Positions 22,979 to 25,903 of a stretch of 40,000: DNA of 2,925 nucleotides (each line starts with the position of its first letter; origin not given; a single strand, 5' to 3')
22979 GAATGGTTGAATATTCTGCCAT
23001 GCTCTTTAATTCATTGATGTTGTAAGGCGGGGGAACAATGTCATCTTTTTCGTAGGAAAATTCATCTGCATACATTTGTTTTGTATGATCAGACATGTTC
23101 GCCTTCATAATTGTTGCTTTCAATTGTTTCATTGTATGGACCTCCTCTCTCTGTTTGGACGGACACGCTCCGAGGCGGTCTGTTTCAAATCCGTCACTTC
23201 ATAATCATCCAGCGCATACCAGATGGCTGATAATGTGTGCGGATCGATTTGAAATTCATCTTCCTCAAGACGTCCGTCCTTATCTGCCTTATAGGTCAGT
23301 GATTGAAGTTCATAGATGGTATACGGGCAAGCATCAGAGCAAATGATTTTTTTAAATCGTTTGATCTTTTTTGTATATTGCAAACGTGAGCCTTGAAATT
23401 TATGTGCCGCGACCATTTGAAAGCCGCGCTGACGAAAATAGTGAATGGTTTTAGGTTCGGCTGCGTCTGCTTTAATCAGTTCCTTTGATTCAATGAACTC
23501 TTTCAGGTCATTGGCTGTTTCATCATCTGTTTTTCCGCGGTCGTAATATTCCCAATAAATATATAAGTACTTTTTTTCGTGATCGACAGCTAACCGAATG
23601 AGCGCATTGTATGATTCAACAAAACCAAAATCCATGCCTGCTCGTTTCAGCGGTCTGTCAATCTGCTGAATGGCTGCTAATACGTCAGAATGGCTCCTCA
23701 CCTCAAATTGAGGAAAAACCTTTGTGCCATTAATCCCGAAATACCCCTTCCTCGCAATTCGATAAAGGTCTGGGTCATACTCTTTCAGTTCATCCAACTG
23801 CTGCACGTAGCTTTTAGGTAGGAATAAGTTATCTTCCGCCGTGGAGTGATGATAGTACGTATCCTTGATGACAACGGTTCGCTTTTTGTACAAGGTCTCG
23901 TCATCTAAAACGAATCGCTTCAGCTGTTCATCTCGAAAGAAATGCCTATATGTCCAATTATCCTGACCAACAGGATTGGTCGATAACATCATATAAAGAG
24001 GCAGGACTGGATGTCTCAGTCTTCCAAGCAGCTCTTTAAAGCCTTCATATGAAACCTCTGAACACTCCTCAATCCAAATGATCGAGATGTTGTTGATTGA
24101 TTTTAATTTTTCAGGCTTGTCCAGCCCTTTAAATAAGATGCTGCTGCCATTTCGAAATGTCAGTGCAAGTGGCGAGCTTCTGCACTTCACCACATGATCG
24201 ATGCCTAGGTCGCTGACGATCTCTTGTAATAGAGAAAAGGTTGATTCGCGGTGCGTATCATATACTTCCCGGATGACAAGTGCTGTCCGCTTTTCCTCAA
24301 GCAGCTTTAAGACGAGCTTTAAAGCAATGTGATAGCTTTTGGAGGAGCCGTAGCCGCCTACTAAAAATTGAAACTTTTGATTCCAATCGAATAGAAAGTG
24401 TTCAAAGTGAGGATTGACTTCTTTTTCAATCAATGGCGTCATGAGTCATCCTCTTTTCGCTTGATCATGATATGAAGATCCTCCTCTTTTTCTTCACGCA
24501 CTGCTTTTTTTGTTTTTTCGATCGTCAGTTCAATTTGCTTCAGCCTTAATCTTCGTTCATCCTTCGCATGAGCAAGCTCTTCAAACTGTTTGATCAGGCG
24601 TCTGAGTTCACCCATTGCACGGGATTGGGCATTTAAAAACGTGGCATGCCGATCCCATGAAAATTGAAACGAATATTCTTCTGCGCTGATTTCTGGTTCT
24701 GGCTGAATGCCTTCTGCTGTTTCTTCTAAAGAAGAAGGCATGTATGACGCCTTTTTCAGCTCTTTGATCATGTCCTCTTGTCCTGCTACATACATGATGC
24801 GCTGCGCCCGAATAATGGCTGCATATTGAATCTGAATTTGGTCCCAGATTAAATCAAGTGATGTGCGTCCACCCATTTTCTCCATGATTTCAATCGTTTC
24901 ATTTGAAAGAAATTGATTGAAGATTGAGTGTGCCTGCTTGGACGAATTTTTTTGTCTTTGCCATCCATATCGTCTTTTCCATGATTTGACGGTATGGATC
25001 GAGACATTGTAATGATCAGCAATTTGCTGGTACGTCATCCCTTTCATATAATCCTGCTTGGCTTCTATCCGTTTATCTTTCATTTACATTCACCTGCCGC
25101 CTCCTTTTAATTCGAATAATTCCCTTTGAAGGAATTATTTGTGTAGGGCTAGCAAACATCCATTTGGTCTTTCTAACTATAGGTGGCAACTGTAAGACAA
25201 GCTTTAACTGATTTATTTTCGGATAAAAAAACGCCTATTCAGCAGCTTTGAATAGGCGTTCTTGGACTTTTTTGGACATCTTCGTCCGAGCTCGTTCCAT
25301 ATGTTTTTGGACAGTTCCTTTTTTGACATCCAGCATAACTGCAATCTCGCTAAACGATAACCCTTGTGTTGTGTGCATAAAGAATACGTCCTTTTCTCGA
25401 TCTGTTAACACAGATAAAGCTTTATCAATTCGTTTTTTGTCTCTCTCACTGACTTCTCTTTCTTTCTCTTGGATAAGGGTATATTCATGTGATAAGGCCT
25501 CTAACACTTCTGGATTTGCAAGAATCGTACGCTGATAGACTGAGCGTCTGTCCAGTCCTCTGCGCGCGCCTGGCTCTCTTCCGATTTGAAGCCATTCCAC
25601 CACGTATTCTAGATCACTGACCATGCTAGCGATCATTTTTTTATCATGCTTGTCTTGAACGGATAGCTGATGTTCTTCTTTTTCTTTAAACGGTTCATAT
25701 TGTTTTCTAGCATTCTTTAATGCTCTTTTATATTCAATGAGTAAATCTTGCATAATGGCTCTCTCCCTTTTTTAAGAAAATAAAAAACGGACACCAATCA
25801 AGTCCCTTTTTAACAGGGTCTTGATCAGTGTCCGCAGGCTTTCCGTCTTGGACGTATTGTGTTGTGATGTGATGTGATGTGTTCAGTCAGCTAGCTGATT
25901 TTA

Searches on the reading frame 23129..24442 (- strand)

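Call 23: search_protein_families(library=pfam, proteins=[window:23129-24442:-], max_evalue=0.001)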
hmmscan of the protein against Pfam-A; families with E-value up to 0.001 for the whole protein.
window:23129-24442:- (437 aa): 3 families
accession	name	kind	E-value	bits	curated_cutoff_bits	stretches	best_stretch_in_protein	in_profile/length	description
PF04466.19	Terminase_3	-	1.5e-77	260.2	23.2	1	21-233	1-200/201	Phage terminase large subunit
PF17288.8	Terminase_3C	-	1.1e-46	159.5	26.7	1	271-413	1-155/155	Terminase RNAseH like domain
PF03237.21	Terminase_6N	-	5.4e-09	36.5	22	1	28-248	3-213/215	Terminase large subunit, T4likevirus-type, N-terminal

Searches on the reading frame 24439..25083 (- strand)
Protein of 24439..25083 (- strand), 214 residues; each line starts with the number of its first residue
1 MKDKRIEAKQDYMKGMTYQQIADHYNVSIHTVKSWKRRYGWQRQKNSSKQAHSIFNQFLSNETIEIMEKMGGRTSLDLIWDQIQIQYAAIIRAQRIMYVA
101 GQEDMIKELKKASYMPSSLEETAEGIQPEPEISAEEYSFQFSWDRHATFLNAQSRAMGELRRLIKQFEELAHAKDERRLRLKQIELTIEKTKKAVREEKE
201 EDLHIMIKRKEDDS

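Call 23: search_protein_families(library=pfam, proteins=[window:24439-25083:-], max_evalue=0.001)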
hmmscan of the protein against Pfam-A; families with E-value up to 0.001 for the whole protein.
window:24439-25083:- (214 aa): 5 families
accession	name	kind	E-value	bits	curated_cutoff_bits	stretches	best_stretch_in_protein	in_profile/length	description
PF13384.12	HTH_23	-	4.5e-08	33.1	24.6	1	3-39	5-41/50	Homeodomain-like domain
PF06056.18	Terminase_5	-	4.4e-07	30.2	20.3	1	4-52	2-50/58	Putative ATPase subunit of terminase (gpP-like)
PF13518.12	HTH_28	-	2e-05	25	25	1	5-39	2-36/52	Helix-turn-helix domain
PF08281.18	Sigma70_r4_2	-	0.00033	20.7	25.7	1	12-38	23-49/54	Sigma-70, region 4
PF04545.22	Sigma70_r4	-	0.00051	20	24.1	0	12-38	17-43/50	Sigma-70, region 4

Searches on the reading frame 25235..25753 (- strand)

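Call 23: search_protein_families(library=pfam, proteins=[window:25235-25753:-], max_evalue=0.001)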
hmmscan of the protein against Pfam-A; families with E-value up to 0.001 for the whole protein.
window:25235-25753:- (172 aa): 5 families
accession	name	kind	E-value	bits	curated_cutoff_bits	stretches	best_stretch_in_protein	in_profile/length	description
PF08281.18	Sigma70_r4_2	-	9.6e-14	51.2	25.7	1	108-159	3-54/54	Sigma-70, region 4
PF04545.22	Sigma70_r4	-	1.8e-09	37.4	24.1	1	112-160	1-49/50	Sigma-70, region 4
PF00196.25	GerE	-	7.8e-08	32.3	23.5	1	114-160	1-46/57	Bacterial regulatory proteins, luxR family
PF04297.20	UPF0122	-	0.00032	21.3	22.7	1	114-159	16-61/101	Putative helix-turn-helix protein, YlxM / p13 like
PF07638.17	Sigma70_ECF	-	0.00056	20.3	21.1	1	116-163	136-183/185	ECF sigma factor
